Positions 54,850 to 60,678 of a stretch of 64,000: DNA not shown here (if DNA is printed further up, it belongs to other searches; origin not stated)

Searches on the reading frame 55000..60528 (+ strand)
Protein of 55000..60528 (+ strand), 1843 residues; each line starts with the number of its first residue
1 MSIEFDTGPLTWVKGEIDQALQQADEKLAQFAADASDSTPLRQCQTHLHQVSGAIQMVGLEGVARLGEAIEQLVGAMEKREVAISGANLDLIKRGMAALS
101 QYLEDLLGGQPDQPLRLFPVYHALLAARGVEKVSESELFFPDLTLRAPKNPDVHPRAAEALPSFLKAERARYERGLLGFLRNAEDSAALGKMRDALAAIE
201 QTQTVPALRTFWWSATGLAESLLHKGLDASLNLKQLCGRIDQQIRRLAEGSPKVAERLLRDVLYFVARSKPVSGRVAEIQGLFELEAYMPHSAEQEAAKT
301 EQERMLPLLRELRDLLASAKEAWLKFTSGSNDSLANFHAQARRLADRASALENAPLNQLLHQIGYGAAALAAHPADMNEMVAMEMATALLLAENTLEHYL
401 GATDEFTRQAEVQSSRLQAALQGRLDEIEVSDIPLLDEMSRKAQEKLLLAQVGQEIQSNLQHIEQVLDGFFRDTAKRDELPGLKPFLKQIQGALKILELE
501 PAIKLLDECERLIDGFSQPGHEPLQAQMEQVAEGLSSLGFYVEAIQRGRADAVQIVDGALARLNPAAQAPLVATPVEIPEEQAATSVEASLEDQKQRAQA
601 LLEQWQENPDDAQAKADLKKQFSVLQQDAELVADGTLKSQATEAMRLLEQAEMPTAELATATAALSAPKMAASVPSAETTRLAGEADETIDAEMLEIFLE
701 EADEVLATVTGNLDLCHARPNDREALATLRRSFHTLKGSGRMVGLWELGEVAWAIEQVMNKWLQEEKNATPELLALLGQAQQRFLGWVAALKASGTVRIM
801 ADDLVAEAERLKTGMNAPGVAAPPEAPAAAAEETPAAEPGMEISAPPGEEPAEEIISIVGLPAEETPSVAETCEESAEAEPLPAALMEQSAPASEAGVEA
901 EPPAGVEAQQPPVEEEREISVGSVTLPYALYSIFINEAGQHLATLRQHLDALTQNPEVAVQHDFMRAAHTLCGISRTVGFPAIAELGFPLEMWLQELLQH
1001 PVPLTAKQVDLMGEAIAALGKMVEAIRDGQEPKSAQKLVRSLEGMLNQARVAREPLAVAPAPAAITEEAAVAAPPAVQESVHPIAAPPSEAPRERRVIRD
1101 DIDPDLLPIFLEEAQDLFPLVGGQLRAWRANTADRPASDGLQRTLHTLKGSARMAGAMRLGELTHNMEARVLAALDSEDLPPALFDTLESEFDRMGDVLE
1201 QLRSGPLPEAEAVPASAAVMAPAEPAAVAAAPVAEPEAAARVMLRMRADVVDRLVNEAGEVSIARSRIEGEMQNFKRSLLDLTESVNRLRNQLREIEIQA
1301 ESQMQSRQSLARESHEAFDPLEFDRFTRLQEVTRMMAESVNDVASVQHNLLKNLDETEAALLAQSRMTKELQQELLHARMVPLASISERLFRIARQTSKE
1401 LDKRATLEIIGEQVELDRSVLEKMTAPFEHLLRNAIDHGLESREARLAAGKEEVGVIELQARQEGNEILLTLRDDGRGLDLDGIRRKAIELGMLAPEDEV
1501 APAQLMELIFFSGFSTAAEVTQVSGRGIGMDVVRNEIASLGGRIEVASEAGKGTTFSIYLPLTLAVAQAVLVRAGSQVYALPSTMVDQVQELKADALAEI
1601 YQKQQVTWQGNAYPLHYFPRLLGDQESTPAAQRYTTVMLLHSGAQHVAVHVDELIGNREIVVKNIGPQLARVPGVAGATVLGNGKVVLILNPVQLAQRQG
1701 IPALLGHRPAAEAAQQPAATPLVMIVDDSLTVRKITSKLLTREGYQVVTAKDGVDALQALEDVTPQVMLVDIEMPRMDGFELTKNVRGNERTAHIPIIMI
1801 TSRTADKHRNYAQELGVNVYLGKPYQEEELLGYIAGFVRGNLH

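Call 80: search_protein_families(library=pfam, proteins=[window:55000-60528:+], max_evalue=0.00001)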
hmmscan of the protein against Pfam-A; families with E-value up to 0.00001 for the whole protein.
window:55000-60528:+ (1843 aa): 4 families
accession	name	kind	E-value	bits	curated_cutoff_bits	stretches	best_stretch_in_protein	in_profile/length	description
PF01627.28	Hpt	-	5.8e-46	155.1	24.6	4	693-780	1-77/84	Hpt domain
PF00072.30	Response_reg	-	1.1e-25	90.3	30.2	1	1723-1833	1-109/111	Response regulator receiver domain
PF01584.24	CheW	-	2.1e-21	76.4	23.5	1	1568-1698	1-136/138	CheW-like domain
PF02518.31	HATPase_c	-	8.9e-17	62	26.4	1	1429-1563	11-110/111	Histidine kinase-, DNA gyrase B-, and HSP90-like ATPase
